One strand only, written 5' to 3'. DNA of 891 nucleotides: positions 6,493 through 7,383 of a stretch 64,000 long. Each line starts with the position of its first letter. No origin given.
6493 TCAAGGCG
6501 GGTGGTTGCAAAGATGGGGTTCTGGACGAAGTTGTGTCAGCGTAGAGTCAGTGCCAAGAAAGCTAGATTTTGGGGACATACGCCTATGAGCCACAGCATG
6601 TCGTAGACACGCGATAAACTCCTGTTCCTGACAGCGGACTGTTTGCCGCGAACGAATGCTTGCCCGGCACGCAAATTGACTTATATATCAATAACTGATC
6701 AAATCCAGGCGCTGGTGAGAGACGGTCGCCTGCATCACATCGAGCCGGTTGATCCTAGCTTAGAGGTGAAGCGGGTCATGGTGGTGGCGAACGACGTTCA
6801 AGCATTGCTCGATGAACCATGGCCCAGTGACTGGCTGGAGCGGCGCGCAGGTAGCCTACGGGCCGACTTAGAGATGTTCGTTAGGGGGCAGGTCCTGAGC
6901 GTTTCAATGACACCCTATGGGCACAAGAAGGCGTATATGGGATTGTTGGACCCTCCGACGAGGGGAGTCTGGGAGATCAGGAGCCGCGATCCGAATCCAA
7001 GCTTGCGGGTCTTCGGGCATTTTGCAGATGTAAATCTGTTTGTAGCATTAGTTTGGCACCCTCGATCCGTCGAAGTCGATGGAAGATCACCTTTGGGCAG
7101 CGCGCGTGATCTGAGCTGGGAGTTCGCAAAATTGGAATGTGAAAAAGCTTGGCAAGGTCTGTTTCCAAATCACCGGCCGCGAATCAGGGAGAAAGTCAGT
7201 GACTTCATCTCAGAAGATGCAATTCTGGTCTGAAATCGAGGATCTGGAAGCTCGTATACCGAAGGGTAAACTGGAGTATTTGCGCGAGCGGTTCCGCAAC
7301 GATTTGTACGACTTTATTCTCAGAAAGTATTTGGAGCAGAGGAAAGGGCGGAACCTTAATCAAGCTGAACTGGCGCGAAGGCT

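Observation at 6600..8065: Low-GC three-gene island with toxin-antitoxin-like architecture plus an unknown third gene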

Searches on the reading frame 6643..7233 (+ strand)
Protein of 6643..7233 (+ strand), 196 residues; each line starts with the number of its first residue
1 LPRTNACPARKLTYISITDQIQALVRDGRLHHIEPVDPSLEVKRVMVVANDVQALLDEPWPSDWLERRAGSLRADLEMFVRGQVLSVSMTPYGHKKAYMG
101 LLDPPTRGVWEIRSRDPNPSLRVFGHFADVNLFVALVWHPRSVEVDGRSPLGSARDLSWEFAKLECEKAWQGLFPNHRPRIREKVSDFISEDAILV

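Call 4: search_protein_families(library=pfam, proteins=[window:6643-7233:+], max_evalue=1)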
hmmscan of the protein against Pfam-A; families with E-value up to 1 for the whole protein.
window:6643-7233:+ (196 aa): 0 families

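Call 5: search_protein_families(library=padloc, proteins=[window:6643-7233:+], max_evalue=1)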
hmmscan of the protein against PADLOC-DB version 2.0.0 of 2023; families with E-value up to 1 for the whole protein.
window:6643-7233:+ (196 aa): 0 families

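Call 6: search_protein_families(library=phrogs, proteins=[window:6643-7233:+], max_evalue=1)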
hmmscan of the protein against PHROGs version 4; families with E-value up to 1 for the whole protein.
window:6643-7233:+ (196 aa): 0 families

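Call 7: search_protein_families(library=ncbifam, proteins=[window:6643-7233:+], max_evalue=1)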
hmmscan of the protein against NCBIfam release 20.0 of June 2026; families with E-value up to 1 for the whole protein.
window:6643-7233:+ (196 aa): 1 family
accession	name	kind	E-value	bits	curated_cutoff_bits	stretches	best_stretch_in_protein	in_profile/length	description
NF009718.0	PRK13245.1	equivalog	0.2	10.9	489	1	7-55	44-85/299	heterocyst differentiation master regulator HetR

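Call 8: find_homologous_proteins(query=window:6643-7230:+, max_evalue=0.01)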
Query window:6643-7230:+ (196 aa): 20 proteins with E <= 0.01 among 179 candidates.
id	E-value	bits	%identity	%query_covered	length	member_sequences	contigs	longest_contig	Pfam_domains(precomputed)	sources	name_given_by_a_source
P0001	1.1e-104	366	88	93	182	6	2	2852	-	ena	-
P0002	2.6e-88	313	75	93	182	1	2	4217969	-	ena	-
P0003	4.9e-88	312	76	92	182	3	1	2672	-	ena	-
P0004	1.3e-83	297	86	77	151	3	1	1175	-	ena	-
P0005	3.0e-81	290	71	93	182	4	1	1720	-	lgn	-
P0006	3.0e-81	290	71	93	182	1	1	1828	-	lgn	-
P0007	5.1e-81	289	69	93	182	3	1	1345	-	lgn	-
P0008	9.3e-77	275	66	93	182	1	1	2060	-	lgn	-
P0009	4.6e-73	263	61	97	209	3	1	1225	-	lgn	-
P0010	9.8e-73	262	65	93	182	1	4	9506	-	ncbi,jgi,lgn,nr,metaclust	ncbi:MAG: hypothetical protein OXC10_07255 [Rhodospirillaceae bacterium]|nr:hypothetical protein [Rh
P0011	1.9e-61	225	67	77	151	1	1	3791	-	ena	-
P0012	3.7e-60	221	63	77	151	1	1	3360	-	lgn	-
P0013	5.6e-48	181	71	55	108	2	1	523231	-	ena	-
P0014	2.1e-39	153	46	93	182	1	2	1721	-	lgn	-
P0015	5.9e-39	152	75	48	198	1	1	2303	-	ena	-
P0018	3.2e-36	143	42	91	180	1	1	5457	-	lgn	-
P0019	1.7e-33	134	43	90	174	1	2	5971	-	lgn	-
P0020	9.4e-22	96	36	93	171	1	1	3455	-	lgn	-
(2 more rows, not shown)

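Call 10: find_encoding_contigs(protein=P0002, flank=10000, max_places=4)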
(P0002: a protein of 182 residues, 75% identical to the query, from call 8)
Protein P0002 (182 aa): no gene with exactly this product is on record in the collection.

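Call 11: find_encoding_contigs(protein=P0010, flank=10000, max_places=4)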
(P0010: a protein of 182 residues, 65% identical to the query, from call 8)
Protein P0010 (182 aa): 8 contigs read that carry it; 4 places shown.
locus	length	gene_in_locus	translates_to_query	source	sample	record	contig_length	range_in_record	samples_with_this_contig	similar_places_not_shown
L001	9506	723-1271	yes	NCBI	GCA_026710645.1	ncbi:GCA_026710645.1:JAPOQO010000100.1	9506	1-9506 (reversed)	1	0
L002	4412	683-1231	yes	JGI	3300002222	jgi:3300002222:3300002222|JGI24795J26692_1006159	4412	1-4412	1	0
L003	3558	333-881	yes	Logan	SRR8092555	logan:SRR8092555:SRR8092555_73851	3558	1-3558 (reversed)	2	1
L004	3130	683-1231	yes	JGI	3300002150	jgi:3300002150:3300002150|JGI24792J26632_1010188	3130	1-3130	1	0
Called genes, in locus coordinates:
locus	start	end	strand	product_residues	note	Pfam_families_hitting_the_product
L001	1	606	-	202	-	?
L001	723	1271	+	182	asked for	-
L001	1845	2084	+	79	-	-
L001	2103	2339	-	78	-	-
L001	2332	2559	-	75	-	-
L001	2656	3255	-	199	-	PF08808:RES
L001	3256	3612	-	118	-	PF01381:HTH_3 (faint), PF09722:Xre_MbcA_ParS_C (weak)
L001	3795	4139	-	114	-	PF04237:YjbR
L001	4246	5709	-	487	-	PF00221:Lyase_aromatic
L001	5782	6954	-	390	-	PF00296:Bac_luciferase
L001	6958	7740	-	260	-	PF00561:Abhydrolase_1, PF00975:Thioesterase (weak), PF12146:Hydrolase_4, PF12697:Abhydrolase_6, PF00561:Abhydrolase_1 (weak)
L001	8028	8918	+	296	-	PF13505:OMP_b-brl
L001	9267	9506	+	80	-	?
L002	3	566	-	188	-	?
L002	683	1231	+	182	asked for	-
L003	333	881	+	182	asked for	-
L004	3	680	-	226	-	?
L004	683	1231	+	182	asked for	-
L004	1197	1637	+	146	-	-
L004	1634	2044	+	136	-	-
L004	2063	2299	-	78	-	-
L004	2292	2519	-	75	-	-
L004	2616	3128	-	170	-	?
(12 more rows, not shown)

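Call 12: find_encoding_contigs(protein=P0013, flank=10000, max_places=3)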
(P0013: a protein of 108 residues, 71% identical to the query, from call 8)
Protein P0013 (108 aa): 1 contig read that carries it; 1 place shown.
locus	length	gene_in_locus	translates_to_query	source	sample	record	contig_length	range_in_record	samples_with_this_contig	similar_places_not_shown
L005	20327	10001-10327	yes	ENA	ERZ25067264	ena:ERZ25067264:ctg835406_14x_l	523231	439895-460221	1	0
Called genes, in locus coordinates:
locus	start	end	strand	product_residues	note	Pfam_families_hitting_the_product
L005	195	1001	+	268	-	PF03618:Kinase-PPPase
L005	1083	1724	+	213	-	PF02545:Maf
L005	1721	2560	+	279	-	PF08501:Shikimate_dh_N, PF01488:Shikimate_DH, PF03435:Sacchrp_dh_NADP (faint), PF03807:F420_oxidored (weak)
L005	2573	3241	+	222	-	PF01121:CoaE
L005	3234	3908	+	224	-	PF00929:RNase_T, PF16473:Rv2179c-like (faint)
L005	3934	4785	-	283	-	PF00106:adh_short, PF08659:KR (weak), PF13561:adh_short_C2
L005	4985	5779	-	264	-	PF01609:DDE_Tnp_1 (faint)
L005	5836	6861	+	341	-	PF01548:DEDD_Tnp_IS110, PF02371:Transposase_20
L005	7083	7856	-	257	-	PF13701:DDE_Tnp_1_4, PF01609:DDE_Tnp_1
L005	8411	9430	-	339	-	PF13701:DDE_Tnp_1_4, PF01609:DDE_Tnp_1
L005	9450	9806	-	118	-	PF13701:DDE_Tnp_1_4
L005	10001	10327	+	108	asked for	-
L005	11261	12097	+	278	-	PF00296:Bac_luciferase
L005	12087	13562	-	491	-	PF00067:p450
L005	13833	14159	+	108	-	PF01740:STAS, PF13466:STAS_2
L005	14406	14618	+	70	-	-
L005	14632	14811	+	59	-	-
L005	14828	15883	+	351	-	PF01794:Ferric_reduct, PF00355:Rieske, PF13806:Rieske_2 (weak)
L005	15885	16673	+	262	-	-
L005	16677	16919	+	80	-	-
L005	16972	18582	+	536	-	PF00355:Rieske, PF01645:Glu_synthase, PF01070:FMN_dh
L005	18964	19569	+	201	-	PF01298:TbpB_B_D (weak)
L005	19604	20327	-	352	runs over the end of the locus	PF02574:S-methyl_trans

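Call 13: search_solved_structures(query=A1, max_evalue=10, show_alignments=3)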
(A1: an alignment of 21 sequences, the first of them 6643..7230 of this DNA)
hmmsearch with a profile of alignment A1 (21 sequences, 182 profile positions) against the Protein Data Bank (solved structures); distinct sequences matched with E-value up to 10: 0.

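Call 24: predict_structure(alignment_id=A2)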
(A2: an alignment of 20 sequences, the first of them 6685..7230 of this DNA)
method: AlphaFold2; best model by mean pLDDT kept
length: 182 residues; sequences in the alignment: 20
mean_pLDDT: 76.4   pTM: 0.77
mean pLDDT of the five models: 76.4, 64.9, 64.1, 51.4, 50.5
residues with pLDDT >= 90: 44; 70-90: 87; 50-70: 24; < 50: 27
segments of 3 or more residues with pLDDT < 50: 73-90, 102-104, 177-182
pLDDT, mean of each block of 10 residues (from residue 1): 93 95 85 93 85 85 78 43 36 66 66 86 85 79 83 93 79 53 29
secondary structure, 60 per line:
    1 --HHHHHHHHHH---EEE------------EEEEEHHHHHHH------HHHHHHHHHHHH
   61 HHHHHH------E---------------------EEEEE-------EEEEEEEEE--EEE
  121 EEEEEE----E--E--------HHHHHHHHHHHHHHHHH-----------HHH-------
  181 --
elements in order: H3-12 E16-18 E31-35 H36-42 H49-66 E95-99 E107-115 E118-126 H143-159

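Call 29: fold_search(model_id=the predicted structure, library=pdb)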
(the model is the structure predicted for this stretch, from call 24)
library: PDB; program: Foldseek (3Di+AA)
matches with E <= 10: 193; with E <= 0.001: 0
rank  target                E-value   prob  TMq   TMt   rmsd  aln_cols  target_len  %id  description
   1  7awk                  7.6e-03  0.99  0.37  0.52   5.6       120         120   16  Crystal structure of the HigB1 toxin mutant K95A from Mycobacterium tuberculosis (Rv1955) (released 2021-11-24)
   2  6af4_G                1.9e-02  0.90  0.34  0.50   9.6       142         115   10  Toxin-Antitoxin module from Streptococcus pneumoniae (released 2019-08-14)
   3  6af4_C                2.3e-02  0.94  0.34  0.48   5.7       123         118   11  Toxin-Antitoxin module from Streptococcus pneumoniae (released 2019-08-14)
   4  6af4_A                3.6e-02  0.90  0.39  0.54   7.0       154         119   12  Toxin-Antitoxin module from Streptococcus pneumoniae (released 2019-08-14)
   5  6af3_A                4.6e-02  0.94  0.36  0.53   4.7       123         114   12  Toxin-Antitoxin module from Streptococcus pneumoniae (released 2019-08-14)
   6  6af3_E                5.9e-02  0.80  0.32  0.46   6.5       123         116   11  Toxin-Antitoxin module from Streptococcus pneumoniae (released 2019-08-14)
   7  6af3_C                6.6e-02  0.82  0.32  0.48   6.1       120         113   12  Toxin-Antitoxin module from Streptococcus pneumoniae (released 2019-08-14)
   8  8ojg_G                2.6e-01  0.05  0.14  0.14  15.7       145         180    8  Structure of the MlaCD complex (2:6 stoichiometry) (released 2024-07-10)
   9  5m4s                  5.1e-01  0.02  0.12  0.11  16.5       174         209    9  Transcription factor TFIIA as a single chain protein (released 2017-11-29)
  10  5jaa_D                5.4e-01  0.23  0.29  0.45   7.2       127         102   15  Crystal structure of the HigBA2 toxin-antitoxin complex (released 2017-04-05)
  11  2q0d_B                6.5e-01  0.06  0.17  0.11  10.7       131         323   10  Terminal uridylyl transferase 4 from Trypanosoma brucei with bound ATP (released 2007-08-28)
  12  5uwa_A                6.5e-01  0.03  0.15  0.15  17.5       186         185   12  Structure of E. coli phospholipid binding protein MlaC (released 2017-04-12)
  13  5ywh_A                9.5e-01  0.01  0.13  0.08  13.8       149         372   11  Crystal structure of Arabidopsis thaliana HPPD complexed with Y13508 (released 2019-01-16)
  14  3hpv_A                1.0e+00  0.01  0.12  0.09  15.9       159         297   10  Crystal Structure Analysis of the 2,3-dioxygenase LapB from Pseudomonas sp. KL28 (released 2009-10-20)
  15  2ml6_MODEL_1_A        1.1e+00  0.04  0.14  0.16   9.9        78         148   18  NMR structure of protein ZP_02069618.1 from Bacteroides uniformis ATCC 8492 (released 2014-03-12)
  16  8c24_B                1.1e+00  0.23  0.31  0.54   6.0       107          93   12  ParDE1 toxin-antitoxin complex from Mycobacterium tuberculosis (rv1960c-rv1959c) (released 2023-12-20)
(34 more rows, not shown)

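Call 47: search_protein_representatives(alignment_id=A2)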
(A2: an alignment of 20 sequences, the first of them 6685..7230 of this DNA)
Query: 20 sequences, 182 profile positions. Proteins with E-value up to 0.001 (for the whole library): 1011; up to 1e-10: 684; up to 1e-30: 145. The best 150 are listed.
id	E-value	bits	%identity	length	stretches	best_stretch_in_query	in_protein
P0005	2.1e-87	308.0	-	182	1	1-182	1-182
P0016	2.1e-75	268.9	-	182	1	1-180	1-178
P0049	5.0e-68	244.9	-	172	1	13-182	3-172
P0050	4.5e-58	212.4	-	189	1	1-179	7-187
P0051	3.7e-56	206.2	-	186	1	1-182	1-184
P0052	4.2e-56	206.0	-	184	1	1-181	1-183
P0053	5.9e-56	205.5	-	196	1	2-181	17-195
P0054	3.0e-55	203.2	-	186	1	1-181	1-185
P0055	4.4e-55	202.7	-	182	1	1-180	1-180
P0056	2.0e-54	200.5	-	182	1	1-180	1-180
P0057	9.3e-53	195.1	-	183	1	1-182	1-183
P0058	2.2e-52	193.9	-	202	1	1-177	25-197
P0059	2.5e-52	193.7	-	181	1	1-179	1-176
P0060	2.4e-51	190.5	-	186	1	1-182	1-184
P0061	1.9e-50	187.6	-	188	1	2-178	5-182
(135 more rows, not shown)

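Call 49: search_protein_families(library=pfam, alignment_id=A4, max_evalue=0.1)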
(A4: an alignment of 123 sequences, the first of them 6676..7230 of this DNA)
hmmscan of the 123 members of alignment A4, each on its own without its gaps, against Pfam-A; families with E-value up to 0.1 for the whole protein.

A. member 1, window:6676-7230:+ (185 aa): 0 families

B. families by the number of members that match (of 123 scanned): 8 families
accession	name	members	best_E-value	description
PF05973.20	Gp49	8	0.0057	Phage derived protein Gp49-like (DUF891)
PF12616.13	DUF3775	1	0.00044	Protein of unknown function (DUF3775)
PF10444.14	Nbl1_Borealin_N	1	0.0051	Nbl1 / Borealin N terminal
PF24769.1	At2g29880_C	1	0.019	At2g29880 C-terminal domain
PF05036.18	SPOR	1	0.038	SPOR domain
PF01424.28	R3H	1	0.04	R3H domain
PF09256.16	BaffR-Tall_bind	1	0.087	BAFF-R, TALL-1 binding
PF03771.21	SPDY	1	0.088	Domain of unknown function (DUF317)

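Call 50: search_solved_structures(query=A4, max_evalue=10, show_alignments=3)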
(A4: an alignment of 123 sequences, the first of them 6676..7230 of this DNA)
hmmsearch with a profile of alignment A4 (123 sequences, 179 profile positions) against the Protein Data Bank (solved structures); distinct sequences matched with E-value up to 10: 1.
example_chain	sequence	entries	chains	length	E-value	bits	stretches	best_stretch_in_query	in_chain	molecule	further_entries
7bqb_A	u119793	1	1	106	0.21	14.5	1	5-62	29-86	NF6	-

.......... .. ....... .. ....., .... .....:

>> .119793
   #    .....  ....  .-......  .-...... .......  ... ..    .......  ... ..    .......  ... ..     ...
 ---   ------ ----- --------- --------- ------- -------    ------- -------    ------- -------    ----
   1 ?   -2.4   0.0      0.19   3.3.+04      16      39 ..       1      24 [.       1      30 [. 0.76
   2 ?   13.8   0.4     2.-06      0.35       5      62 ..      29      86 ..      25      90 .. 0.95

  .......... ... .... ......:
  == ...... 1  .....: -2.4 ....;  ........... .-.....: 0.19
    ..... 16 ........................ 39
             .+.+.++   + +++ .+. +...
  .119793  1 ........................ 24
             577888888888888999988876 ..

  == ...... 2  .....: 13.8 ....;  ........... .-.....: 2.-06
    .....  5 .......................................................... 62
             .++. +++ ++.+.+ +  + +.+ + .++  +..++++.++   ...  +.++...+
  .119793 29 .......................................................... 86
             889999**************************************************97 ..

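Call 66: find_encoding_contigs(protein=P0019, flank=5000, max_places=2)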
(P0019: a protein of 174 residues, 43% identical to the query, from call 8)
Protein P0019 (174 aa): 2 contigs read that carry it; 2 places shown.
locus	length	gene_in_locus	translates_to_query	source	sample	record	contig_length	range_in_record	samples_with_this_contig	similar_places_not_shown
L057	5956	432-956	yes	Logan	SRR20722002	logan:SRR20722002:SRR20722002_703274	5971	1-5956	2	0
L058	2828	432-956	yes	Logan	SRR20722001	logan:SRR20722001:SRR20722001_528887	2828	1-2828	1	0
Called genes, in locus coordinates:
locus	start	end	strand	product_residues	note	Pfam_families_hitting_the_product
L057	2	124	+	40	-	?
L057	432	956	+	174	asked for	-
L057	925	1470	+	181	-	-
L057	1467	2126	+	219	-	-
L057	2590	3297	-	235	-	-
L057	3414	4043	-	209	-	-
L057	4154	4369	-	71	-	PF05930:Phage_AlpA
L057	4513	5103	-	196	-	-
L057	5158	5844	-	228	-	PF13511:DUF4124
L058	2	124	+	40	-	?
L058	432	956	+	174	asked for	-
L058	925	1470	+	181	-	-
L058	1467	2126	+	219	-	-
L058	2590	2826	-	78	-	?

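Call 67: find_encoding_contigs(protein=P0020, flank=5000, max_places=2)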
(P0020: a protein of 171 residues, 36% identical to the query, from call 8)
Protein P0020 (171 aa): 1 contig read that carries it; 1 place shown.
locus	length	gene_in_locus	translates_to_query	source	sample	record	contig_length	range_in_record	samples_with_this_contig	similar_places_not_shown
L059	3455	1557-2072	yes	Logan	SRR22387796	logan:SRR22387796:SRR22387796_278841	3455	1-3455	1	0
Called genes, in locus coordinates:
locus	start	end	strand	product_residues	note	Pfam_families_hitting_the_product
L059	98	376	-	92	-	-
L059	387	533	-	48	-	-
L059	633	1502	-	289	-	PF03400:DDE_Tnp_IS1 (faint), PF13610:DDE_Tnp_IS240 (faint)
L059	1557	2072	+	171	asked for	-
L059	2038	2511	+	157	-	-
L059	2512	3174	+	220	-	-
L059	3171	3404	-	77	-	-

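Call 68: find_encoding_contigs(protein=P0018, flank=5000, max_places=2)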
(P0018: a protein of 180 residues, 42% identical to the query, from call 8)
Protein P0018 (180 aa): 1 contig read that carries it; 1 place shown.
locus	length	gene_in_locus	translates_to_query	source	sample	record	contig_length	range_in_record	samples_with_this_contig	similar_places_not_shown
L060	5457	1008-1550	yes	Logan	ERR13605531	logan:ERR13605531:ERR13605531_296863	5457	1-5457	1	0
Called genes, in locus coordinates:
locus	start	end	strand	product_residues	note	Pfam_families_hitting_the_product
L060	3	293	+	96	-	?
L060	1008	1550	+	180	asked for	-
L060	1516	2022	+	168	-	-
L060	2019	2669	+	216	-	-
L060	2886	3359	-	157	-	PF13577:SnoaL_4, PF00866:Ring_hydroxyl_B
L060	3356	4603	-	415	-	PF00355:Rieske, PF00848:Ring_hydroxyl_A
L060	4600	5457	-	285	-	?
